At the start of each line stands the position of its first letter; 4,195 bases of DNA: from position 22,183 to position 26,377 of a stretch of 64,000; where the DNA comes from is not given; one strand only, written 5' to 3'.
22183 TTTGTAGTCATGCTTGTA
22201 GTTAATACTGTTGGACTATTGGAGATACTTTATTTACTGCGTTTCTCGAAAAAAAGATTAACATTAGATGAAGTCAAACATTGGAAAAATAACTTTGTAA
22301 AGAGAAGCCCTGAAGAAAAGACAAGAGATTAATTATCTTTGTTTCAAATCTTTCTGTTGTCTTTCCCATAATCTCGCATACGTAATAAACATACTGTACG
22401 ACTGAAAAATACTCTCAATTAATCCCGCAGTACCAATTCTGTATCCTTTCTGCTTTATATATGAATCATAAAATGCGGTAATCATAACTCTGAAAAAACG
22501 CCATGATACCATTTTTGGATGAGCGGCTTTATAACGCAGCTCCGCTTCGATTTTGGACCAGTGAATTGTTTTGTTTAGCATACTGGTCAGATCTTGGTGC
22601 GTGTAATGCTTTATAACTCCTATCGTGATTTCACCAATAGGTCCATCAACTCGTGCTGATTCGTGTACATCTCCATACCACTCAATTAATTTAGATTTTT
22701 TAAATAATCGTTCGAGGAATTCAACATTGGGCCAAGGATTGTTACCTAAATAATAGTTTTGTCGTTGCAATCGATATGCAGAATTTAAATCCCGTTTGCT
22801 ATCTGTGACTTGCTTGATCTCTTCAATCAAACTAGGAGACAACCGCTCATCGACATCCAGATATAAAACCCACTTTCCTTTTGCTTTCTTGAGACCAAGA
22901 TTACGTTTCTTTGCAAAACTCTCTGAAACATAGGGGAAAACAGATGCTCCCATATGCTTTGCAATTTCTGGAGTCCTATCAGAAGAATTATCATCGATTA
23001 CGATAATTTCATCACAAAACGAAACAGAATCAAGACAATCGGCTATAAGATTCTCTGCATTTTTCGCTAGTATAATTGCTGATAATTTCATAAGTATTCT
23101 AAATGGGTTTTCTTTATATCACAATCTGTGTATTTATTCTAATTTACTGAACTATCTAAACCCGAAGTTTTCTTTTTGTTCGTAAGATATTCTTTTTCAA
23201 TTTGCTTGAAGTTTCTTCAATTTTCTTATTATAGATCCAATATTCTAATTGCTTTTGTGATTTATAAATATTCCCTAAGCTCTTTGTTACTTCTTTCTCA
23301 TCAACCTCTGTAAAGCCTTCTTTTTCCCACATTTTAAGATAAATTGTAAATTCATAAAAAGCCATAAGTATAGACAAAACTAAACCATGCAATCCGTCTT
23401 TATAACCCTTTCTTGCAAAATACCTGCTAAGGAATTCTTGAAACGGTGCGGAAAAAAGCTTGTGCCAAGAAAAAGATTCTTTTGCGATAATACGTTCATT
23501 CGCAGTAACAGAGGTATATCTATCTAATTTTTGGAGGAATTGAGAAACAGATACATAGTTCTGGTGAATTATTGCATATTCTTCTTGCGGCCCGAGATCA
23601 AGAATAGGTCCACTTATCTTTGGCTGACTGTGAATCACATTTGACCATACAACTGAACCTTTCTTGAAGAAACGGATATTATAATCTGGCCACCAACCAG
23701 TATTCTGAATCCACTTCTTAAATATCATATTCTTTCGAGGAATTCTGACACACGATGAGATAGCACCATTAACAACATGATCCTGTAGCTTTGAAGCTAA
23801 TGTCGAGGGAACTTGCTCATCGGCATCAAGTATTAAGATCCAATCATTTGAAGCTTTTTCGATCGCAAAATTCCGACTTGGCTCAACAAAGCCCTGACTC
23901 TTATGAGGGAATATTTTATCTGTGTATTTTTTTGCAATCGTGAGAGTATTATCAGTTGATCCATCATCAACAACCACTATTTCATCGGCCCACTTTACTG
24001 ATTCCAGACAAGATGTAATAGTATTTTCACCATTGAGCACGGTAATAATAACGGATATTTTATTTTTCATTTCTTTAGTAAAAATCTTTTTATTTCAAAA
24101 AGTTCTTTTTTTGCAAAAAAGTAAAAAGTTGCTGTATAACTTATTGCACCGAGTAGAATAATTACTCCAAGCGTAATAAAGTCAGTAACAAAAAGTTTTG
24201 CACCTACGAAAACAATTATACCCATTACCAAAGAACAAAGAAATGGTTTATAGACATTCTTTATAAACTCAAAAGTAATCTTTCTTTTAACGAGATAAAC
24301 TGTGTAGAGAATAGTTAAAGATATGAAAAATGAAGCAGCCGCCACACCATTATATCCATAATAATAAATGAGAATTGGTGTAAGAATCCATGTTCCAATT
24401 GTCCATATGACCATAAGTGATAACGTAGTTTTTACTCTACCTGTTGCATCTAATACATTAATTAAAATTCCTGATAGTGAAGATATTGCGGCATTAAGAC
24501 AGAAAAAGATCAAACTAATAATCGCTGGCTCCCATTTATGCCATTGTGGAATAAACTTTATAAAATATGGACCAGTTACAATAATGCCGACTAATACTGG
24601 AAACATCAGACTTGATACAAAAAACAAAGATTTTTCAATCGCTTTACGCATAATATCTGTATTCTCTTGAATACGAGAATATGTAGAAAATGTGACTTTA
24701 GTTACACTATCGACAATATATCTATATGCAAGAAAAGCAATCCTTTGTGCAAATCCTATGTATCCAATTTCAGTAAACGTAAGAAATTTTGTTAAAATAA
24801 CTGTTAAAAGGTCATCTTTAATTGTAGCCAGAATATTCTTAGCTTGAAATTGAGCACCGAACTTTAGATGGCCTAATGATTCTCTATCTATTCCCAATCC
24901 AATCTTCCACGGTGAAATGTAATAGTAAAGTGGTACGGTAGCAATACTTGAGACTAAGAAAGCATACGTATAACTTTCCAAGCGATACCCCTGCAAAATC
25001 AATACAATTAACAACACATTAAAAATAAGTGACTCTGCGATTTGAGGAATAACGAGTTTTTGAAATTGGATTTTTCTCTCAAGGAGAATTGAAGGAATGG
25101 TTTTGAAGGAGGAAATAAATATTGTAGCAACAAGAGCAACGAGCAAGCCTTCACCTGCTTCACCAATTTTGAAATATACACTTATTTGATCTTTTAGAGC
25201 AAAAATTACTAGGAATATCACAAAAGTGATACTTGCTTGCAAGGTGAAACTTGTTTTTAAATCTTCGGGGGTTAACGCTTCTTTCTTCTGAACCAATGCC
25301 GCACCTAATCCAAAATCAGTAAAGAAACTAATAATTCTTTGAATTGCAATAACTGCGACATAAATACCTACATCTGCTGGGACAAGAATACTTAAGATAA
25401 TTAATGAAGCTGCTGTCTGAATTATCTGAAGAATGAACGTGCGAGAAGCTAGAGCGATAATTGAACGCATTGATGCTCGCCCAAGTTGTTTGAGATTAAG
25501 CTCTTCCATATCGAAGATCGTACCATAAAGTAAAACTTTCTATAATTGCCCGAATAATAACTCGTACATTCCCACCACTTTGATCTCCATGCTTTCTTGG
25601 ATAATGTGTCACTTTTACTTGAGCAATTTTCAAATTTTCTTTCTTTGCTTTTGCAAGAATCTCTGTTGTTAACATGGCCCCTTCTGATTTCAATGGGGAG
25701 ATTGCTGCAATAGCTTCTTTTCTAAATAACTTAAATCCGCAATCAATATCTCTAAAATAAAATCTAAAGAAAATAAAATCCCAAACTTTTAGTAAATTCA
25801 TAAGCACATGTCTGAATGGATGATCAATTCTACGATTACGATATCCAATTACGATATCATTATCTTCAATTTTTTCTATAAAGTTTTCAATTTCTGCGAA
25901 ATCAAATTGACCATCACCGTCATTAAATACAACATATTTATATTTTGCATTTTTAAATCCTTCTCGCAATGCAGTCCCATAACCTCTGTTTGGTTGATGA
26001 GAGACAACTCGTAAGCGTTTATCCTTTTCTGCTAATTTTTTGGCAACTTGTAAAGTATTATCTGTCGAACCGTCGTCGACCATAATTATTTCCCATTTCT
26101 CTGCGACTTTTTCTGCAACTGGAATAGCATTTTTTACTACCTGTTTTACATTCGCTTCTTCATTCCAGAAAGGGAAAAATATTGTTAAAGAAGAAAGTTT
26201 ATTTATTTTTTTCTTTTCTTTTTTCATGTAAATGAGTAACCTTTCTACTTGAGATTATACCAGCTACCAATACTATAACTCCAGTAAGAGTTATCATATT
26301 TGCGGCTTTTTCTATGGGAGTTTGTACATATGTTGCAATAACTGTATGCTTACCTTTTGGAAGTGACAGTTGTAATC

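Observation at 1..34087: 34-kb unidirectional glycosylation mega-locus dominated by GT-C membrane enzymes paired with polyprenol-phosphate-sugar synthases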

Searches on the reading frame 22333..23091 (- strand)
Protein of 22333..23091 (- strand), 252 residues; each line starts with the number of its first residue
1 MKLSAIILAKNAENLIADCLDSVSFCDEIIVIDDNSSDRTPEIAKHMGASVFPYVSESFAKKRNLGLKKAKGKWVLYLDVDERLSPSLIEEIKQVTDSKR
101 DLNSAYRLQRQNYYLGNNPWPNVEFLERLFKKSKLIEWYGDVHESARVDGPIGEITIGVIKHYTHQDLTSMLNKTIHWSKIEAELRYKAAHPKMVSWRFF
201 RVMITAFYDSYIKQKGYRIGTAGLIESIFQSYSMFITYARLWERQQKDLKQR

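Call 5: search_protein_families(library=pfam, max_evalue=0.01, proteins=[window:22333-23091:-])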
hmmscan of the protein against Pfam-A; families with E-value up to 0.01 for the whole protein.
window:22333-23091:- (252 aa): 5 families
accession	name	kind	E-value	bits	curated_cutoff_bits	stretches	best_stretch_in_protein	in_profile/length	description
PF00535.33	Glycos_transf_2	-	1.6e-17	64.4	23.3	1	4-140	1-147/168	Glycosyl transferase family 2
PF10111.15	Glyco_tranf_2_2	-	9.3e-06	25.8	27.3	1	27-99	30-109/276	Glycosyltransferase like family 2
PF13704.12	Glyco_tranf_2_4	-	2.8e-05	25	27.5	1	14-83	5-83/98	Glycosyl transferase family 2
PF13896.12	Glyco_transf_49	-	0.0028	17.5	27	1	63-141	122-205/329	Glycosyl-transferase for dystroglycan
PF01697.33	Glyco_transf_92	-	0.0068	16.5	23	0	71-138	98-168/249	Glycosyltransferase family 92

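Call 74: search_protein_families(library=ncbifam, max_evalue=0.00001, proteins=[window:22333-23091:-])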
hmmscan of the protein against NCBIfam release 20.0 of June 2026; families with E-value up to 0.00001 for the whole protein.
window:22333-23091:- (252 aa): 6 families
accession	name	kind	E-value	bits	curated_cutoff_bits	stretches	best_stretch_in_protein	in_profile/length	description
TIGR04283.1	glyco_like_mftF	equivalog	8e-13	48.5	182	1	4-109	2-110/221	TIGR04283 family arsenosugar biosynthesis glycosyltransferase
NF007482.0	PRK10073.1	equivalog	1.5e-09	37.3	423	1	2-96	7-110/334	glycosyltransferase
NF047683.1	TeichurnBiosyTuaG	equivalog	4.4e-07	29.8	400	1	4-90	9-105/252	teichuronic acid biosynthesis protein TuaG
TIGR04195.1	S_glycosyl_SunS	equivalog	1.5e-06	27.3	350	1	6-95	62-154/421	SunS family peptide S-glycosyltransferase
NF050050.1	ProtGlycPglI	equivalog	6.5e-06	25.7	500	0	2-92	3-104/306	GalNAc(5)-diNAcBac-PP-undecaprenol beta-1,3-glucosyltransferase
NF010496.0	PRK13915.1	equivalog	9.1e-06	25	262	0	3-53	33-90/307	glucosyl-3-phosphoglycerate synthase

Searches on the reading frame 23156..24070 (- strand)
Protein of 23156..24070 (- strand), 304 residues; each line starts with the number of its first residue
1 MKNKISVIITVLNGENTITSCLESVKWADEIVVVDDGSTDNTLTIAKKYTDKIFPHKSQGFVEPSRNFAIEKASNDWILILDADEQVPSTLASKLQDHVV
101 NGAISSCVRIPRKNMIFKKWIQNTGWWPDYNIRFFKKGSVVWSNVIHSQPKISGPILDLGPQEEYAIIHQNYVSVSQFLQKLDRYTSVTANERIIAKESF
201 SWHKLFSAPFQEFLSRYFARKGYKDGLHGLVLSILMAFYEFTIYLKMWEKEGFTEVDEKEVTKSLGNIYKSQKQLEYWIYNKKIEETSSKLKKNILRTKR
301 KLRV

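Call 5: search_protein_families(library=pfam, max_evalue=0.01, proteins=[window:23156-24070:-])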
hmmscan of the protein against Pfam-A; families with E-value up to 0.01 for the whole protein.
window:23156-24070:- (304 aa): 3 families
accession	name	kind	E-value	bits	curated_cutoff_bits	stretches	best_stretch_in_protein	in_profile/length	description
PF00535.33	Glycos_transf_2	-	9.6e-24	84.6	23.3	1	6-135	1-138/168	Glycosyl transferase family 2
PF13704.12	Glyco_tranf_2_4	-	1.8e-06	28.8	27.5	1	28-85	19-82/98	Glycosyl transferase family 2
PF10111.15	Glyco_tranf_2_2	-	0.0018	18.3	27.3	1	6-87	1-94/276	Glycosyltransferase like family 2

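Call 58: search_solved_structures(query=A7, max_evalue=0.001)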
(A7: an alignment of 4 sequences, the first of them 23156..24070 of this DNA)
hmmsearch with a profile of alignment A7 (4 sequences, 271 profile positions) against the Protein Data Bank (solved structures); distinct sequences matched with E-value up to 0.001: 39.
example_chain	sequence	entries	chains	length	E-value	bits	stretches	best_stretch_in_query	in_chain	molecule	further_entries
22ao_A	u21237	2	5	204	3.1e-23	86.4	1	9-207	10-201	GmaR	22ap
5tze_C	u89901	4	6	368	9.5e-20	75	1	9-114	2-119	Glycosyl transferase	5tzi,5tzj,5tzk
5tz8_A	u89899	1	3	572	2e-19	73.9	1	9-113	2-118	Glycosyl transferase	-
2z86_A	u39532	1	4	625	4e-19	72.9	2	10-96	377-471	Chondroitin synthase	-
2z87_A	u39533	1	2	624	4e-19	72.9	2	10-96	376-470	Chondroitin synthase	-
7msn_A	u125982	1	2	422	4.1e-15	59.8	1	14-104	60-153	SPbeta prophage-derived glycosyltransferase SunS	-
7msk_A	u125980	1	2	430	2.8e-14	57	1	13-93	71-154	Glyco_trans_2-like domain-containing protein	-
6p61_A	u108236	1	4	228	3.6e-14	56.7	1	9-102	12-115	Glycosyltransferase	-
7msp_A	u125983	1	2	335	4.2e-14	56.4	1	14-104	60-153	SPbeta prophage-derived glycosyltransferase SunS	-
9omh_A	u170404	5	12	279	4.4e-14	56.4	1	10-101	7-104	Glycosyltransferase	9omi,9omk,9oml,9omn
9omm_A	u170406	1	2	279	4.4e-14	56.4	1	10-101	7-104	Glycosyltransferase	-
9omj_A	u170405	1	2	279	4.5e-14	56.3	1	10-101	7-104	Glycosyltransferase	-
5hea_A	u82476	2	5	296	9.7e-14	55.3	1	9-114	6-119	Putative glycosyltransferase (GalT1)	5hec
6h1j_A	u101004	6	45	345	1.7e-12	51.2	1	8-154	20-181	Probable ss-1,3-N-acetylglucosaminyltransferase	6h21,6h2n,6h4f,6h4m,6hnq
3bcv_A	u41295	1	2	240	1e-11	48.6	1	8-98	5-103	Putative glycosyltransferase protein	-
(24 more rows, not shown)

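Call 74: search_protein_families(library=ncbifam, max_evalue=0.00001, proteins=[window:23156-24070:-])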
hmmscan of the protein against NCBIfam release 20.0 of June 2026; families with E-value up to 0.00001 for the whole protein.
window:23156-24070:- (304 aa): 9 families
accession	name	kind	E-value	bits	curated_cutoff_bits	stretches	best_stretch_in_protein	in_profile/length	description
NF007482.0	PRK10073.1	equivalog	4.5e-13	48.9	423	1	2-97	5-108/334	glycosyltransferase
TIGR04283.1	glyco_like_mftF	equivalog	6.9e-13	48.7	182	1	5-107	1-106/221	TIGR04283 family arsenosugar biosynthesis glycosyltransferase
TIGR04195.1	S_glycosyl_SunS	equivalog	1.7e-08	33.8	350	1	5-86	59-143/421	SunS family peptide S-glycosyltransferase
NF041875.1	EPS_EpsD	equivalog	1.7e-07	31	370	1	6-98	2-104/325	exopolysaccharide biosynthesis glycosyltransferase EpsD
TIGR04182.1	glyco_TIGR04182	equivalog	2.7e-07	30.3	325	1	5-104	2-102/293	S-layer glycoprotein N-glycosyltransferase AglJ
NF047683.1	TeichurnBiosyTuaG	equivalog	1.3e-06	28.2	400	1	2-87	5-99/252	teichuronic acid biosynthesis protein TuaG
NF053739.1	GlytfEpsEBac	equivalog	2.3e-06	26.8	450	1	4-52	2-54/265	glycosyltransferase EpsE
NF038302.1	EPS_HpsE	equivalog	2.6e-06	26.6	300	1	5-86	3-98/307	hormogonium polysaccharide biosynthesis glycosyltransferase HpsE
NF010496.0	PRK13915.1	equivalog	5.7e-06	25.6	262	1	2-53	30-88/307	glucosyl-3-phosphoglycerate synthase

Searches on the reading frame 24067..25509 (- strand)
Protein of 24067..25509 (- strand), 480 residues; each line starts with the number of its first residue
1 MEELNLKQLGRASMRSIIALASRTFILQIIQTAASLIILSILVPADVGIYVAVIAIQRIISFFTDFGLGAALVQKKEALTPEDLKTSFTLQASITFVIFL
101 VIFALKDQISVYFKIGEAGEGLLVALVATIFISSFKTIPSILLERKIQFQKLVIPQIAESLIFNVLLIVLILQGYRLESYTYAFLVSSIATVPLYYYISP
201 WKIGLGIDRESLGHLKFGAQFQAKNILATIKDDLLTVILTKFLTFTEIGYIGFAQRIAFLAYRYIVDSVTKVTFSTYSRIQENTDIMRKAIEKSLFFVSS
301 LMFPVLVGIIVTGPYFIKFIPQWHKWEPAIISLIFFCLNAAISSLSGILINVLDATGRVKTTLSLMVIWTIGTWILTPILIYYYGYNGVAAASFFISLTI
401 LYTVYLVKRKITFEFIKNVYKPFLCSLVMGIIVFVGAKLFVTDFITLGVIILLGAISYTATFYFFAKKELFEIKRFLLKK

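Call 5: search_protein_families(library=pfam, max_evalue=0.01, proteins=[window:24067-25509:-])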
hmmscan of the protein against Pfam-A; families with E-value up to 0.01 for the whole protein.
window:24067-25509:- (480 aa): 2 families
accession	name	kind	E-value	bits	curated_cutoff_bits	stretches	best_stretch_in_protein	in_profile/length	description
PF13440.11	Polysacc_synt_3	-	4.3e-44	151.4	23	1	41-320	5-283/293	Polysaccharide biosynthesis protein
PF01943.22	Polysacc_synt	-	5.6e-12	46.1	28.2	1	15-280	3-273/274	Polysaccharide biosynthesis protein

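Call 74: search_protein_families(library=ncbifam, max_evalue=0.00001, proteins=[window:24067-25509:-])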
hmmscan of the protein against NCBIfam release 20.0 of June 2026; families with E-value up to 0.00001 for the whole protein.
window:24067-25509:- (480 aa): 3 families
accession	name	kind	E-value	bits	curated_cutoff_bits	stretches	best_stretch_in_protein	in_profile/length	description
NF007773.0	PRK10459.1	equivalog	5.2e-33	114.8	273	1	24-478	18-480/492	MOP flippase family protein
NF058658.1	Oglyco_Wzx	exception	9.5e-29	100.7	720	1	26-480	23-478/478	O-glycosylation flippase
NF047674.1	TeichurnBiosyTuaB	equivalog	1.8e-20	73.5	580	1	23-463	18-467/469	teichuronic acid biosynthesis protein TuaB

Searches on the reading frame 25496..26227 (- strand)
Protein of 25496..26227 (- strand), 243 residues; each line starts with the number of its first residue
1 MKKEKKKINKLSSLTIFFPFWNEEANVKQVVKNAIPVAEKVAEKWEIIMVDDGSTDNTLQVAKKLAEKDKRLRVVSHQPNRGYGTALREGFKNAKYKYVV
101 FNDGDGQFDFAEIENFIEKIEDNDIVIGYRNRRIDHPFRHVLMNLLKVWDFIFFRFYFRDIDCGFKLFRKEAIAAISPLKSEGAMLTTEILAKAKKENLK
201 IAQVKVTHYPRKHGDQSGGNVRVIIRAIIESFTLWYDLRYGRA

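Call 5: search_protein_families(library=pfam, max_evalue=0.01, proteins=[window:25496-26227:-])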
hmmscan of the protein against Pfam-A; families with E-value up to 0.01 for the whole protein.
window:25496-26227:- (243 aa): 3 families
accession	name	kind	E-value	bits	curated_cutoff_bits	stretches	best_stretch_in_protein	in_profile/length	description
PF00535.33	Glycos_transf_2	-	1.8e-29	103.2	23.3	1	15-153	1-141/168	Glycosyl transferase family 2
PF10111.15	Glyco_tranf_2_2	-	5.5e-07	29.8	27.3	1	19-111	5-97/276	Glycosyltransferase like family 2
PF13641.12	Glyco_tranf_2_3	-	0.00017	22.1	27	1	14-105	3-96/230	Glycosyltransferase like family 2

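Call 74: search_protein_families(library=ncbifam, max_evalue=0.00001, proteins=[window:25496-26227:-])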
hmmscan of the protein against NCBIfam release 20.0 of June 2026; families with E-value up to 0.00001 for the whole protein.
window:25496-26227:- (243 aa): 20 families
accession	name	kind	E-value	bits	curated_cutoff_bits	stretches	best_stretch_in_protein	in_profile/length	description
TIGR03937.1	PgaC_IcaA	equivalog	1.3e-21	77.1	422.3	1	3-124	36-154/407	poly-beta-1,6-N-acetyl-D-glucosamine synthase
NF047588.1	GlcsyltransPgfSStrep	equivalog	1e-20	74.2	500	1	14-180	3-171/308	glycosyltransferase PgfS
TIGR04182.1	glyco_TIGR04182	equivalog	3.1e-20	72.8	325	1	14-215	2-197/293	S-layer glycoprotein N-glycosyltransferase AglJ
NF007986.1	PRK10714.1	equivalog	4.3e-18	65.4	529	1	9-223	3-215/316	undecaprenyl-phosphate 4-deoxy-4-formamido-L-arabinose transferase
NF007482.0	PRK10073.1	equivalog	3.5e-16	59.1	423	1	9-125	3-115/334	glycosyltransferase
NF047683.1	TeichurnBiosyTuaG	equivalog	5.4e-16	59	400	1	13-129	7-120/252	teichuronic acid biosynthesis protein TuaG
TIGR03111.1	glyc2_xrt_Gpos1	hypoth_equivalog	3.2e-13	49.3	363.95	1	2-126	39-162/439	TIGR03111 family XrtG-associated glycosyltransferase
NF041391.1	DPhHxTase_Halo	equivalog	7.3e-13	48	375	1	21-211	4-186/213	dolichyl-phosphate hexose transferase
NF058614.1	PPMAGASynPpgS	equivalog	1.2e-12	47.8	370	1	16-209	4-201/226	polyprenyl-phospho-N-acetylgalactosaminyl synthase PpgS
NF041875.1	EPS_EpsD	equivalog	6.8e-10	38.9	370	1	35-114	21-98/325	exopolysaccharide biosynthesis glycosyltransferase EpsD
TIGR04283.1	glyco_like_mftF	equivalog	1e-09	38.3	182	1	14-137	1-114/221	TIGR04283 family arsenosugar biosynthesis glycosyltransferase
TIGR03965.1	mycofact_glyco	equivalog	2.9e-09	36.3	280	1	7-106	69-165/467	mycofactocin biosynthesis glycosyltransferase MftF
NF010496.0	PRK13915.1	equivalog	3.2e-09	36.3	262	1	10-105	29-126/307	glucosyl-3-phosphoglycerate synthase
TIGR03469.1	HpnB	hypoth_equivalog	1e-08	34.6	379.25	1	10-127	42-167/386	hopene-associated glycosyltransferase HpnB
NF053739.1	GlytfEpsEBac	equivalog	1.1e-08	34.4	450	1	37-109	23-96/265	glycosyltransferase EpsE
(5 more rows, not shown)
